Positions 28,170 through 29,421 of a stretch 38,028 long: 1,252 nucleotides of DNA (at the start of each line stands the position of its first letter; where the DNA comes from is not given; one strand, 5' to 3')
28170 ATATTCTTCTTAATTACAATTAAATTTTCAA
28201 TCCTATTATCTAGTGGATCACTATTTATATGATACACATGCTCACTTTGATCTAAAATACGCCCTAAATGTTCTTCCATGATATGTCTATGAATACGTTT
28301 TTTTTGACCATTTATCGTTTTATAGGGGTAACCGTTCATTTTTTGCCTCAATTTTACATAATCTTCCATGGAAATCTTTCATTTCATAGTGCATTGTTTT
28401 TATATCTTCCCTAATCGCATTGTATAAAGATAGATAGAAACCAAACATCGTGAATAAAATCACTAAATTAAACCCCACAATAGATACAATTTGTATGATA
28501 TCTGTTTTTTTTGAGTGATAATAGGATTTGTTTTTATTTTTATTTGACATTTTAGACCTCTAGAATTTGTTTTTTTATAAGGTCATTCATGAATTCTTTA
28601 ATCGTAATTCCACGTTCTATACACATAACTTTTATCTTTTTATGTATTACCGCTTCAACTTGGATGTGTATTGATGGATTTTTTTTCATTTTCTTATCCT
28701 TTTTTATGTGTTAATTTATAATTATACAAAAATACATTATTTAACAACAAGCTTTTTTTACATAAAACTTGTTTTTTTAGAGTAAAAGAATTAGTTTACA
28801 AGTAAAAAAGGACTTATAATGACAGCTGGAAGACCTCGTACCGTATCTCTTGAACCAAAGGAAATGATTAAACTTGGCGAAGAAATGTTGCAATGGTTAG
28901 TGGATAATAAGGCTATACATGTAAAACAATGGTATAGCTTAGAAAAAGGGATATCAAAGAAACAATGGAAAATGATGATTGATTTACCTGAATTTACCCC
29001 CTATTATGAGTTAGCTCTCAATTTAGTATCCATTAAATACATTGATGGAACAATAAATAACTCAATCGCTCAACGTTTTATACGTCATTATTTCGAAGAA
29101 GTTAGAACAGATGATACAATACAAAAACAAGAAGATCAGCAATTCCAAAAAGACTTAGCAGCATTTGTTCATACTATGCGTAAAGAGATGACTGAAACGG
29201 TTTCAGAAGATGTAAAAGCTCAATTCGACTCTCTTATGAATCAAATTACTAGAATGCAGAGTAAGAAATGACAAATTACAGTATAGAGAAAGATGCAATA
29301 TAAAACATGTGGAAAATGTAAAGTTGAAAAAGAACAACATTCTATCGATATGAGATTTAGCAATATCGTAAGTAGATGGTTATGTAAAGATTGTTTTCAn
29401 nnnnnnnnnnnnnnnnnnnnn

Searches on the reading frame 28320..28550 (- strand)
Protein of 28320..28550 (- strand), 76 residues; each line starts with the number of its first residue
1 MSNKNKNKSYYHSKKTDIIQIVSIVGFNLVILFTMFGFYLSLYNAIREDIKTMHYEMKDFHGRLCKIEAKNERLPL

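Call 72: search_protein_families(library=ncbifam, max_evalue=1, proteins=[window:28320-28550:-])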
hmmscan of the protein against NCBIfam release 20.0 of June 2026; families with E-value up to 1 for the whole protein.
window:28320-28550:- (76 aa): 0 families

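Call 97: find_encoding_contigs(protein=window:28320-28550:-, flank=10000, max_places=2)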
Protein window:28320-28550:- (76 aa): no gene with exactly this product is on record in the collection.
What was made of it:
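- Tried and rejected: The look-up of copy G as a called gene failed (call 97).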

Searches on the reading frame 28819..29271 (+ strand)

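Call 22: search_protein_families(library=pfam, max_evalue=0.01, proteins=[window:28819-29271:+])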
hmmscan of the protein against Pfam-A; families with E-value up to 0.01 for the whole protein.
window:28819-29271:+ (150 aa): 1 family
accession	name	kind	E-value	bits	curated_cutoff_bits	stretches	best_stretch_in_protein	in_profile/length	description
PF24270.1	HTH_Cmi2_C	-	0.00027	21.6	27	1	81-148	46-114/125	Cmi2, C-terminal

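Call 57: search_protein_families(library=phrogs, max_evalue=0.01, proteins=[window:28819-29271:+])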
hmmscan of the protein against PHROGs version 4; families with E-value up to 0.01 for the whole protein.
window:28819-29271:+ (150 aa): 0 families
